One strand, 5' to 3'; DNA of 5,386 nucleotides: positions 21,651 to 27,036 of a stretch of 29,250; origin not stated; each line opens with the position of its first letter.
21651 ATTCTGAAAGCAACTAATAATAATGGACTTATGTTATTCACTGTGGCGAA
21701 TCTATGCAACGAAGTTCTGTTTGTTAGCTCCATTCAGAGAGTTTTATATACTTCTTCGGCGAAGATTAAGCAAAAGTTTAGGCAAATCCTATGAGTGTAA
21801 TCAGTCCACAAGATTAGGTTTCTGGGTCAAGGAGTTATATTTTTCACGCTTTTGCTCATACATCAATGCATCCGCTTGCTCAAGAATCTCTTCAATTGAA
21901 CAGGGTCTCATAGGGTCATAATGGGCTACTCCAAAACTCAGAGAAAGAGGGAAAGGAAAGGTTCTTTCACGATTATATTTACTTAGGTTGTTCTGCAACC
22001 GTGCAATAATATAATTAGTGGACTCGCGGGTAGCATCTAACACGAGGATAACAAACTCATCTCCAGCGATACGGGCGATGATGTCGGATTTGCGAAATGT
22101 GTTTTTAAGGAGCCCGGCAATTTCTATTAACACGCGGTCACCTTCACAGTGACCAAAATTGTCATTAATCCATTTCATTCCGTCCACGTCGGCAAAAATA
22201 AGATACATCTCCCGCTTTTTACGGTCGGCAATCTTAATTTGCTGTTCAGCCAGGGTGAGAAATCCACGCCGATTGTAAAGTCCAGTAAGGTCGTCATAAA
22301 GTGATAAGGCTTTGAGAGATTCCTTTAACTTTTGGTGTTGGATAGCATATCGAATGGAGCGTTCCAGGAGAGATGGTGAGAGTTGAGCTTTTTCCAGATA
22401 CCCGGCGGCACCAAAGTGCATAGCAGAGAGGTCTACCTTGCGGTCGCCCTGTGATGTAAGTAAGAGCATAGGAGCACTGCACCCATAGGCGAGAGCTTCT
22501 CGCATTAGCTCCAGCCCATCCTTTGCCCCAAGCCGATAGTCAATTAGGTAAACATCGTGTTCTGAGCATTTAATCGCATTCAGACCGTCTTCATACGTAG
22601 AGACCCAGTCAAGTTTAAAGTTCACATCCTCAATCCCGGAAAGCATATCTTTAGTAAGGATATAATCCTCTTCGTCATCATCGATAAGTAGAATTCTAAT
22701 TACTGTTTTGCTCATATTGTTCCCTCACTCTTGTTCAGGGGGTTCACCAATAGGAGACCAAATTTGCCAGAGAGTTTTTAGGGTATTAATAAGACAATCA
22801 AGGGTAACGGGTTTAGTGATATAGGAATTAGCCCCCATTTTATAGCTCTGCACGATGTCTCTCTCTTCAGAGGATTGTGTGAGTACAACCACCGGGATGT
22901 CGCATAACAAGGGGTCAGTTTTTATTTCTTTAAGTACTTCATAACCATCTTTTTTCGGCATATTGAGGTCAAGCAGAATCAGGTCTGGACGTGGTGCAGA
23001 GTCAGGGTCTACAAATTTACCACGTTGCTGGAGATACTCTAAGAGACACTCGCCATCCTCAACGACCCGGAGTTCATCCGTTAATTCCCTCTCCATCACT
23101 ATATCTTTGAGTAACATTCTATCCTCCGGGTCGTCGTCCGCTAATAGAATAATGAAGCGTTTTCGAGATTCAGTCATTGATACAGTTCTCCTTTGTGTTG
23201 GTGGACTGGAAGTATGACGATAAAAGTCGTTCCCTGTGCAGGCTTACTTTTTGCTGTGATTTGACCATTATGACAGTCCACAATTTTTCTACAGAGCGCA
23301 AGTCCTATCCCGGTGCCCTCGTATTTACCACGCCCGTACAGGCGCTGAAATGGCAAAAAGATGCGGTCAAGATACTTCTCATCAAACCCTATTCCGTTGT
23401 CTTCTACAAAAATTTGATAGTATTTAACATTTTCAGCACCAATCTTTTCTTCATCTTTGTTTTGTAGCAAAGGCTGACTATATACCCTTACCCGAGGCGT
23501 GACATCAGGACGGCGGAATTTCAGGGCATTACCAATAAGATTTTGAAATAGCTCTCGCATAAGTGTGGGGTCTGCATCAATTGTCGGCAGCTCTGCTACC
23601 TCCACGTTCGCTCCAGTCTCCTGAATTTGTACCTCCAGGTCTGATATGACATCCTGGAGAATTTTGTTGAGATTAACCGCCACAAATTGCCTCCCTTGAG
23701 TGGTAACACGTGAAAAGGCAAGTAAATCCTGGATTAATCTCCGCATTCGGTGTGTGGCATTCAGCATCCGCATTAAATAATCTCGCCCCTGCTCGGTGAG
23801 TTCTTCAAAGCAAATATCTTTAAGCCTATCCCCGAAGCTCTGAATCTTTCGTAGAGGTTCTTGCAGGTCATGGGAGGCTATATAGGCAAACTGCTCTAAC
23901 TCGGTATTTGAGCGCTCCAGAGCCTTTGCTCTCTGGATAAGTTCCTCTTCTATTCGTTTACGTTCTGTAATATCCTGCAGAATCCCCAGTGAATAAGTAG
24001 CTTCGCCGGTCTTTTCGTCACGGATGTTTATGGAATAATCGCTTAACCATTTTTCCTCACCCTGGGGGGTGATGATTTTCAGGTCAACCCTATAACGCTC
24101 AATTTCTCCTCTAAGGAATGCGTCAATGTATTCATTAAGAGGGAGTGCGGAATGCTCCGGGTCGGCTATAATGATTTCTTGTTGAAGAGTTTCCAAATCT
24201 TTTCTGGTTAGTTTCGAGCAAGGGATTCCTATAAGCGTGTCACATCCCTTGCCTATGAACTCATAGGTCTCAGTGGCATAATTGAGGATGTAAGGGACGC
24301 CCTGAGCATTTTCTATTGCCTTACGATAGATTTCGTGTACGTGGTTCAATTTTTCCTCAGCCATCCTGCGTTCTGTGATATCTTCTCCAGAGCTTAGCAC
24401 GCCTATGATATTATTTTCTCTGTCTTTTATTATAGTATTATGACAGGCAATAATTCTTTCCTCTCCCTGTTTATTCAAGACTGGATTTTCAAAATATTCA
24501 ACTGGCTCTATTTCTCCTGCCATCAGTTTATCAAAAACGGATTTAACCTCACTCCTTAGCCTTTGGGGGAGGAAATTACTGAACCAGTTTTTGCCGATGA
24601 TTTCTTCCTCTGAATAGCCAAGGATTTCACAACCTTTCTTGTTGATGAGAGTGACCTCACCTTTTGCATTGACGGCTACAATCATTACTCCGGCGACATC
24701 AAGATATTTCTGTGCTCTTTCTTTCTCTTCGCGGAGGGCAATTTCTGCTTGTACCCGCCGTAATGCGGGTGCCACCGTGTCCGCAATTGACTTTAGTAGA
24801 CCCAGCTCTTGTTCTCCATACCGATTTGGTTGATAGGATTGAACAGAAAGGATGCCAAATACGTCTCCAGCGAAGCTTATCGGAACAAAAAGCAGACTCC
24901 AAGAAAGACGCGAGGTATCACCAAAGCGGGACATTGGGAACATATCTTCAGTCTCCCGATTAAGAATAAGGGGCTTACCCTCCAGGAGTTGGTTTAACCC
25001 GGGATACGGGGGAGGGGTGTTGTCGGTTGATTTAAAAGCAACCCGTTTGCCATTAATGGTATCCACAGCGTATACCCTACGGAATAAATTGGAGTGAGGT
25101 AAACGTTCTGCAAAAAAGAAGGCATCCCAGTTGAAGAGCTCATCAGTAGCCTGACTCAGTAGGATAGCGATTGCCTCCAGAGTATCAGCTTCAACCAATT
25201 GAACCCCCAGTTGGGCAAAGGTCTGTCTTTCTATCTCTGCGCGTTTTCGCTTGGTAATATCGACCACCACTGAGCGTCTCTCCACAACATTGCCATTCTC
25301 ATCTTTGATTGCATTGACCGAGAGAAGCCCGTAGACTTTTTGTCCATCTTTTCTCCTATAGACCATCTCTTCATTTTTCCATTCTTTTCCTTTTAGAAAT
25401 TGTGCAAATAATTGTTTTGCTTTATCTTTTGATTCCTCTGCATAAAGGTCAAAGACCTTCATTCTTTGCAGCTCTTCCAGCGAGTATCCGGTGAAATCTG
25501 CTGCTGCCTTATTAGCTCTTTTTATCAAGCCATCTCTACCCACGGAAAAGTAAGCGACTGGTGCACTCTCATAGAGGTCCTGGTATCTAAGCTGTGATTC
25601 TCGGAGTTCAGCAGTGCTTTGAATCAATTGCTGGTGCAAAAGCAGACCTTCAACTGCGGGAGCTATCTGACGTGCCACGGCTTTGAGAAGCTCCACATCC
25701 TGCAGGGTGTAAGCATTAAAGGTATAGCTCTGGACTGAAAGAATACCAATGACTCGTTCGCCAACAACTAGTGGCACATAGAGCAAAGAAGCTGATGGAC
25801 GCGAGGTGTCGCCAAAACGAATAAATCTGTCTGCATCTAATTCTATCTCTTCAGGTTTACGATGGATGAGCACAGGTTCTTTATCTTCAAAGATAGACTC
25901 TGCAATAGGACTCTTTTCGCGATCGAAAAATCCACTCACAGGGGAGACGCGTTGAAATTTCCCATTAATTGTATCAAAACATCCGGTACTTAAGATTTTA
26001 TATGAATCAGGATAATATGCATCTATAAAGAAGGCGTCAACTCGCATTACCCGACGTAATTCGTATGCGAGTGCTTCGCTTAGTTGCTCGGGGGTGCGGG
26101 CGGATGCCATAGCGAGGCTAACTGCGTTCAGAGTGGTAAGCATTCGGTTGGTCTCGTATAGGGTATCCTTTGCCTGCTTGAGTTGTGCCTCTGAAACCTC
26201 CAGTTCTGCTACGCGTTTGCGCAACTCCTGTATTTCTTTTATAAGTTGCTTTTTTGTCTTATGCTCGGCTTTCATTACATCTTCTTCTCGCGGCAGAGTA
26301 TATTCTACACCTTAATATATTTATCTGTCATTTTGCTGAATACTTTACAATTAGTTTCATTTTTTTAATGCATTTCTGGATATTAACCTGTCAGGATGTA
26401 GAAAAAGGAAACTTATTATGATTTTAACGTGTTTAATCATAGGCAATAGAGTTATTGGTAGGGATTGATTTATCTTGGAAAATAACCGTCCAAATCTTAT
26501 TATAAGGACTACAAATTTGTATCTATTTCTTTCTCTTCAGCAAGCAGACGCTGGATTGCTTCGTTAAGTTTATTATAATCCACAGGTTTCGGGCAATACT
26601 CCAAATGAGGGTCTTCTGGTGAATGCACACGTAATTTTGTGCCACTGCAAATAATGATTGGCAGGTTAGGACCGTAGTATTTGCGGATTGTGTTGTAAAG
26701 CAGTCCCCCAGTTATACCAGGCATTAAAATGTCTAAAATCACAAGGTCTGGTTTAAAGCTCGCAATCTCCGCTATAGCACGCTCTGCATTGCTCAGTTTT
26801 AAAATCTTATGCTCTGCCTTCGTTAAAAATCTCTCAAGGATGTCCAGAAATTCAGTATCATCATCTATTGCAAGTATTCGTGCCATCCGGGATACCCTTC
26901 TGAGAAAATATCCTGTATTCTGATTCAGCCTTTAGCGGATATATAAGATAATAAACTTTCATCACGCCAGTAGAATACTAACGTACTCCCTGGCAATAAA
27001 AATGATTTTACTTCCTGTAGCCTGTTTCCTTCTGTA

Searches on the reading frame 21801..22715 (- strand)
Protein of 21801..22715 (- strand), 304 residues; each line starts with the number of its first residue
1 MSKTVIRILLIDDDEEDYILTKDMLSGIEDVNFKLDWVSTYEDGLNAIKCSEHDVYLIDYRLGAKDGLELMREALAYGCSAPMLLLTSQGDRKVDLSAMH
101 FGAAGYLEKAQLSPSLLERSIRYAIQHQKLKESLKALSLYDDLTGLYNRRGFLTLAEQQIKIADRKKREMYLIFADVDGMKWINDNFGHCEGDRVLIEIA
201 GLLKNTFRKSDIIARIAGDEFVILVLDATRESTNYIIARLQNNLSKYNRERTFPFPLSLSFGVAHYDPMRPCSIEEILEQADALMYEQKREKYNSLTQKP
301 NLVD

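Call 10: search_protein_families(library=pfam, proteins=[window:21801-22715:-], max_evalue=0.0001)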
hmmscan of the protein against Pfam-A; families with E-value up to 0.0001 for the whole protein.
window:21801-22715:- (304 aa): 2 families
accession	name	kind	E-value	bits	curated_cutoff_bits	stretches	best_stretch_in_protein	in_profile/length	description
PF00990.26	GGDEF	-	1.6e-38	132.5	23.8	1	139-294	2-160/161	Diguanylate cyclase, GGDEF domain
PF00072.30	Response_reg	-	2.5e-11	44.2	30.2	1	8-116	1-106/111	Response regulator receiver domain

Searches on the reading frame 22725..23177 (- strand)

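Call 10: search_protein_families(library=pfam, proteins=[window:22725-23177:-], max_evalue=0.0001)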
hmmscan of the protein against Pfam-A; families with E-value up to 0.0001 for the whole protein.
window:22725-23177:- (150 aa): 1 family
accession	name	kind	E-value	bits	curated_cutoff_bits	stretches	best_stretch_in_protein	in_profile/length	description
PF00072.30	Response_reg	-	8.4e-23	81.1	30.2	1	10-133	1-110/111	Response regulator receiver domain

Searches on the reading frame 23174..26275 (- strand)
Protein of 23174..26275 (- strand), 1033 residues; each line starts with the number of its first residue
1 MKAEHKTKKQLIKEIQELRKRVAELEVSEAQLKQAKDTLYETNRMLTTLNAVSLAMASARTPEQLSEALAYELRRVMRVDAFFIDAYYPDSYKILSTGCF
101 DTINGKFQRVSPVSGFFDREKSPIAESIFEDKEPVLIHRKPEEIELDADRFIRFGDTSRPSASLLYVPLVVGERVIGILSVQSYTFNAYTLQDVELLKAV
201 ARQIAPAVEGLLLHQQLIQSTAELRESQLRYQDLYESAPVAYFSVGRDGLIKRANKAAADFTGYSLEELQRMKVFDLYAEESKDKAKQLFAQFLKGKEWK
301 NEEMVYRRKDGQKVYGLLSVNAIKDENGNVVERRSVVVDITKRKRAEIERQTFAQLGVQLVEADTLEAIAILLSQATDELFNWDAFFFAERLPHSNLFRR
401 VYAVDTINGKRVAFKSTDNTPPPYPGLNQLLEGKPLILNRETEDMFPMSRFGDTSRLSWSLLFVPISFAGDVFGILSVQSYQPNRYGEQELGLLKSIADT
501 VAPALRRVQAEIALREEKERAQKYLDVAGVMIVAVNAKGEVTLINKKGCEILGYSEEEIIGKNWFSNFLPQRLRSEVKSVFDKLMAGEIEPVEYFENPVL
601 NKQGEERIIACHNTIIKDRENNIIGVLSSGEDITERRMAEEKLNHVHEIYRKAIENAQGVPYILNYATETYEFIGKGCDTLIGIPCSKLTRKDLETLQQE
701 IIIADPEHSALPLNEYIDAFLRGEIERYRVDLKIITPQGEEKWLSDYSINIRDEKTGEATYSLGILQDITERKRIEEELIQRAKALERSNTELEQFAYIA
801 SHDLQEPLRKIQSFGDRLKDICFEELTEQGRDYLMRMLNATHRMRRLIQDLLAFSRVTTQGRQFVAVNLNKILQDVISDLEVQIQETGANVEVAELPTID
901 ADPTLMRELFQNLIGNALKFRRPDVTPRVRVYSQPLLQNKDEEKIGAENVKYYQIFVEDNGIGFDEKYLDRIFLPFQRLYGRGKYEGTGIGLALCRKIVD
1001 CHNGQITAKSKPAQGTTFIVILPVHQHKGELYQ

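Call 10: search_protein_families(library=pfam, proteins=[window:23174-26275:-], max_evalue=0.0001)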
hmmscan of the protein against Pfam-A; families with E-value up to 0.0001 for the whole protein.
window:23174-26275:- (1033 aa): 11 families
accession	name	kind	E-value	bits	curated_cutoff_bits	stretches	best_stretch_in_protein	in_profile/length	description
PF13426.13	PAS_9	-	6.4e-33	113.6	27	2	239-342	1-103/103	PAS domain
PF08448.16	PAS_4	-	2.1e-25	89.5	23.1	2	525-637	1-109/110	PAS fold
PF00989.32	PAS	-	3.1e-25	88.8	22.6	2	230-330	2-103/113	PAS fold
PF02518.31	HATPase_c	-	2.7e-23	83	26.4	1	902-1025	2-110/111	Histidine kinase-, DNA gyrase B-, and HSP90-like ATPase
PF13185.12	GAF_2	-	5.4e-23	82.1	28.6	2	60-209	2-136/136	GAF domain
PF08447.18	PAS_3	-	2.2e-22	79.6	25.6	2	544-627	4-86/89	PAS fold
PF01590.32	GAF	-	2.2e-19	70.8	22.4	2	62-207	2-132/133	GAF domain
PF13188.13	PAS_8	-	1.6e-12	47.3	21.8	1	230-278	2-50/65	PAS domain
PF13492.12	GAF_3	-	2.6e-11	44.5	27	1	156-209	75-128/129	GAF domain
PF00512.31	HisKA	-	2.7e-11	43.8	26.9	1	793-858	2-64/66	His Kinase A (phospho-acceptor) domain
PF24820.1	Diguanyl_cycl_sensor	-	7.9e-11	42.3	28.1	1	532-617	9-87/109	Diguanylate cyclase-like sensor domain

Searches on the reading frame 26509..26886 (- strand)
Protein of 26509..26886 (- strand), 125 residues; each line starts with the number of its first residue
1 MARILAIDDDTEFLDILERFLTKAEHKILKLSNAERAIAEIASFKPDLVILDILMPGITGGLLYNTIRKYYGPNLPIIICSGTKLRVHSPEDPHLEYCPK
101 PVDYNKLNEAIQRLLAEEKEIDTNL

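Call 10: search_protein_families(library=pfam, proteins=[window:26509-26886:-], max_evalue=0.0001)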
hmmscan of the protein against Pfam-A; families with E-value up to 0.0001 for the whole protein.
window:26509-26886:- (125 aa): 1 family
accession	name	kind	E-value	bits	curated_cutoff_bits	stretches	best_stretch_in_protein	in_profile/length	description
PF00072.30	Response_reg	-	6e-17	62.3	30.2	1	4-111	1-110/111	Response regulator receiver domain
